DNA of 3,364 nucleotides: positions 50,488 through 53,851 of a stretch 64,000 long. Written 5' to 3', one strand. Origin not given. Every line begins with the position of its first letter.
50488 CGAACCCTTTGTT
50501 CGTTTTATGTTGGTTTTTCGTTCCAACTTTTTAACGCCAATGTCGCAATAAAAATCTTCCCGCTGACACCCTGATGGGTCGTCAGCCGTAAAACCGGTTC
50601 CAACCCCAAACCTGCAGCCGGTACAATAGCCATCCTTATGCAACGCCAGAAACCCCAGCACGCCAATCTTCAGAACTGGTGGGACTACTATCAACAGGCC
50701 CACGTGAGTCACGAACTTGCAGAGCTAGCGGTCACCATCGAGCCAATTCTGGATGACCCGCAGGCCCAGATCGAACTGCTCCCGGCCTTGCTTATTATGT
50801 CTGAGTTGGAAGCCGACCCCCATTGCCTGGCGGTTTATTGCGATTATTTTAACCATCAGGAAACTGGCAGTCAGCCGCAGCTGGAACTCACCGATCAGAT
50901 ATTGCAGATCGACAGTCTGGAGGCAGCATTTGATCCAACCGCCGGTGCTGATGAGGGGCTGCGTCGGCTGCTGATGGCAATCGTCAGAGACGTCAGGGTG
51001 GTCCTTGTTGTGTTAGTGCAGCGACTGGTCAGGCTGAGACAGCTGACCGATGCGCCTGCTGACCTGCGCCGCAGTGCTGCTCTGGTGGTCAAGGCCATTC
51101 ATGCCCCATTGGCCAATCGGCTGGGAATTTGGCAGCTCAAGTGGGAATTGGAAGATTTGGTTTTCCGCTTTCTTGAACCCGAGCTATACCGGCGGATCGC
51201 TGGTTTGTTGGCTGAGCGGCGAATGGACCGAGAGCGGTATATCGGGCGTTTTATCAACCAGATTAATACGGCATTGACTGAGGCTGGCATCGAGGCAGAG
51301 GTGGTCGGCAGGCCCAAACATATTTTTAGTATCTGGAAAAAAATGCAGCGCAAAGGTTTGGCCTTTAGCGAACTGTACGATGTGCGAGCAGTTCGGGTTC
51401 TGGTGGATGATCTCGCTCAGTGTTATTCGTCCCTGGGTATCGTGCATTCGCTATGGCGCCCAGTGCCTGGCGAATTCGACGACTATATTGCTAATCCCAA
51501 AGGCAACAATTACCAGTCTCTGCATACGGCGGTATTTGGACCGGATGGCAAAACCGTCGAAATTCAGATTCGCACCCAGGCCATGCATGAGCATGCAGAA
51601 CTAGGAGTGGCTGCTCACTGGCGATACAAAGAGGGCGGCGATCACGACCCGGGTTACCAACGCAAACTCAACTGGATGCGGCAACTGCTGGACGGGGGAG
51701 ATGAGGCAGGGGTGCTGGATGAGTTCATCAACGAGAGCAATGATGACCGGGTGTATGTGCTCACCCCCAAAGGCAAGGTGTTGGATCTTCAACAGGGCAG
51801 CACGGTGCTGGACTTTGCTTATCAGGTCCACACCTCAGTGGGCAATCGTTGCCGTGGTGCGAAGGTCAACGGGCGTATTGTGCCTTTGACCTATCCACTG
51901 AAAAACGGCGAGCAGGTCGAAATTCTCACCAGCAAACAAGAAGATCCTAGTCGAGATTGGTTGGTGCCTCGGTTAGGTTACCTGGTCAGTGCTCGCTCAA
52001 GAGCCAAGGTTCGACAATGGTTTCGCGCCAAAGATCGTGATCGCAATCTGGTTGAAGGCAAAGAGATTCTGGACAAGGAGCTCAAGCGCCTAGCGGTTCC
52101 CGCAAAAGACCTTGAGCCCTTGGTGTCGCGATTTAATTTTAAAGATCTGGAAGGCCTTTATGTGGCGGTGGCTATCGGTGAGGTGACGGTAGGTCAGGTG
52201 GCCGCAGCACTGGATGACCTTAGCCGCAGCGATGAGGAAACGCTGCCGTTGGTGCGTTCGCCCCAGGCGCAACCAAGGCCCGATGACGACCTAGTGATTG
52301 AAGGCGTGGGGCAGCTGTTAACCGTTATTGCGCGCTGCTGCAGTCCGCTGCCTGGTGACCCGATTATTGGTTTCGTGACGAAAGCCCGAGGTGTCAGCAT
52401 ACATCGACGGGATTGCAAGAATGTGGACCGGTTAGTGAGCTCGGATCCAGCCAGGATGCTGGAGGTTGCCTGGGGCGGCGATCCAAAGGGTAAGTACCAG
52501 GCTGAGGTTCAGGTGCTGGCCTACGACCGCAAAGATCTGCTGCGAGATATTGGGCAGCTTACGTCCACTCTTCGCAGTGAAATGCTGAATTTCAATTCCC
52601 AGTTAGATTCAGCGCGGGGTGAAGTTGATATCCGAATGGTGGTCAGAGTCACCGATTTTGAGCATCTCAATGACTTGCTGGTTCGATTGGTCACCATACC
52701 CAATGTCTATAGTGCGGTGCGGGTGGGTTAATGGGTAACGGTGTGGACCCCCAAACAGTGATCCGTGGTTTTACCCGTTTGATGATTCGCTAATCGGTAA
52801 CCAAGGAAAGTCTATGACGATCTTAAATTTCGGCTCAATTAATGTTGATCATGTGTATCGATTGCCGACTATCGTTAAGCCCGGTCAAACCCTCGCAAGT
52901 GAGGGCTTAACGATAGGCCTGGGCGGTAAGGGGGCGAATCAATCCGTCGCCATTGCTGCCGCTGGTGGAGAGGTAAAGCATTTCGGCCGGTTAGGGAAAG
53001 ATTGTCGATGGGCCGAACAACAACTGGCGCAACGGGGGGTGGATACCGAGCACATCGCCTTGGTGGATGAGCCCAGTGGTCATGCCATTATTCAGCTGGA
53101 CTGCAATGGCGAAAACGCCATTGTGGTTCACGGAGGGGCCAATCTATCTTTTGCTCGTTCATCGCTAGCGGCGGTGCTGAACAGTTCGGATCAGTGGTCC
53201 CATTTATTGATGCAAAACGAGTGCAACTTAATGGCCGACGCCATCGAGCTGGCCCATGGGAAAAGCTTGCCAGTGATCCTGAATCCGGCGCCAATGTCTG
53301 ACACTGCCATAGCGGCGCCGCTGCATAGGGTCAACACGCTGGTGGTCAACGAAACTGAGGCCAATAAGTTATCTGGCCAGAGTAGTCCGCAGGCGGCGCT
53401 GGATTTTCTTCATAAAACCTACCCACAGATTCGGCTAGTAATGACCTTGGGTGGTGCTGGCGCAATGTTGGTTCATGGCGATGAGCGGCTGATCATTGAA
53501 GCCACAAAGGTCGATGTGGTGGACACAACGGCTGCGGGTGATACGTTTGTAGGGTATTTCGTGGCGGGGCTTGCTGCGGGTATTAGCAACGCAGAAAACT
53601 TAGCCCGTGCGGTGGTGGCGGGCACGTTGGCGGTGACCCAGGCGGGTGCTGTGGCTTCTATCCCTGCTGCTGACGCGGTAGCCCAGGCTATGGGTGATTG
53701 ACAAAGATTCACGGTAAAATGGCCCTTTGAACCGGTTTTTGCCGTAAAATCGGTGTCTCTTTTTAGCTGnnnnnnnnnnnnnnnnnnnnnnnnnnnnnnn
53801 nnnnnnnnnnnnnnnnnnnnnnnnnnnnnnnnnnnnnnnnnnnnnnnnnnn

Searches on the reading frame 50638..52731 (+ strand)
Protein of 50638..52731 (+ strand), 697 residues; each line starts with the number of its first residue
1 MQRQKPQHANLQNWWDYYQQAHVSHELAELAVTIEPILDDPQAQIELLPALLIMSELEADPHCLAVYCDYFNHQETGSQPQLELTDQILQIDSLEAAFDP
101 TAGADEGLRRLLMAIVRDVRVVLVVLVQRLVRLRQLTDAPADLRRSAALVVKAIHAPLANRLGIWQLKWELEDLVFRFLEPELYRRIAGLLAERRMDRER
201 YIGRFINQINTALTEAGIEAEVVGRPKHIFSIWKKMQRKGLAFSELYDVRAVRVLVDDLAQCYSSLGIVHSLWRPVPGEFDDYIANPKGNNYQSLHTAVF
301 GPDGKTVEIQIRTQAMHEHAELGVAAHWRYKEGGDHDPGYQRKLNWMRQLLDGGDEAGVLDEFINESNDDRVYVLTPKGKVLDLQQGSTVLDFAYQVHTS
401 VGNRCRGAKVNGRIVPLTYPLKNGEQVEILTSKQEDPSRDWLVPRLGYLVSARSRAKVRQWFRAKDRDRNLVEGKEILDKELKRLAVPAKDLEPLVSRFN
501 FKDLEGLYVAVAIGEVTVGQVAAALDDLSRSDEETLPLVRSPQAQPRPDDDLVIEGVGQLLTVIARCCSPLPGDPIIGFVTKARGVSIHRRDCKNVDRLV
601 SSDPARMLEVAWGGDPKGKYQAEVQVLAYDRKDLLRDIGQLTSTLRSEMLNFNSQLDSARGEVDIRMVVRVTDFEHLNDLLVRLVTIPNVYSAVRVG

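Call 78: search_protein_families(library=pfam, proteins=[window:50638-52731:+], max_evalue=0.001)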
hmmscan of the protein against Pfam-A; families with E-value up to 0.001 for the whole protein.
window:50638-52731:+ (697 aa): 5 families
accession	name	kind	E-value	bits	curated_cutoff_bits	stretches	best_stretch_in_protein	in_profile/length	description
PF04607.23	RelA_SpoT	-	2.1e-42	144.4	27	1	224-334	1-112/113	Region found in RelA / SpoT proteins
PF02824.27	TGS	-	7.6e-24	84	22.2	1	372-431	1-60/60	TGS domain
PF13328.12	HD_4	-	2.3e-16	60.3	27.2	1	87-165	76-156/156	HD domain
PF13291.12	ACT_4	-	1.6e-11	45.2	27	1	617-695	2-80/80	ACT domain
PF19296.4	RelA_AH_RIS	-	5.1e-08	33.7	23.8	1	450-589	5-168/185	RelA/SpoT, AH and RIS domains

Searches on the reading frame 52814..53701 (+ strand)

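Call 78: search_protein_families(library=pfam, proteins=[window:52814-53701:+], max_evalue=0.001)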
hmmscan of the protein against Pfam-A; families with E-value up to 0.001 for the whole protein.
window:52814-53701:+ (295 aa): 1 family
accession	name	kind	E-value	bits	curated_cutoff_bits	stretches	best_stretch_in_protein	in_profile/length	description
PF00294.29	PfkB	-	9.4e-44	150.4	25.8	1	5-285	6-301/302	pfkB family carbohydrate kinase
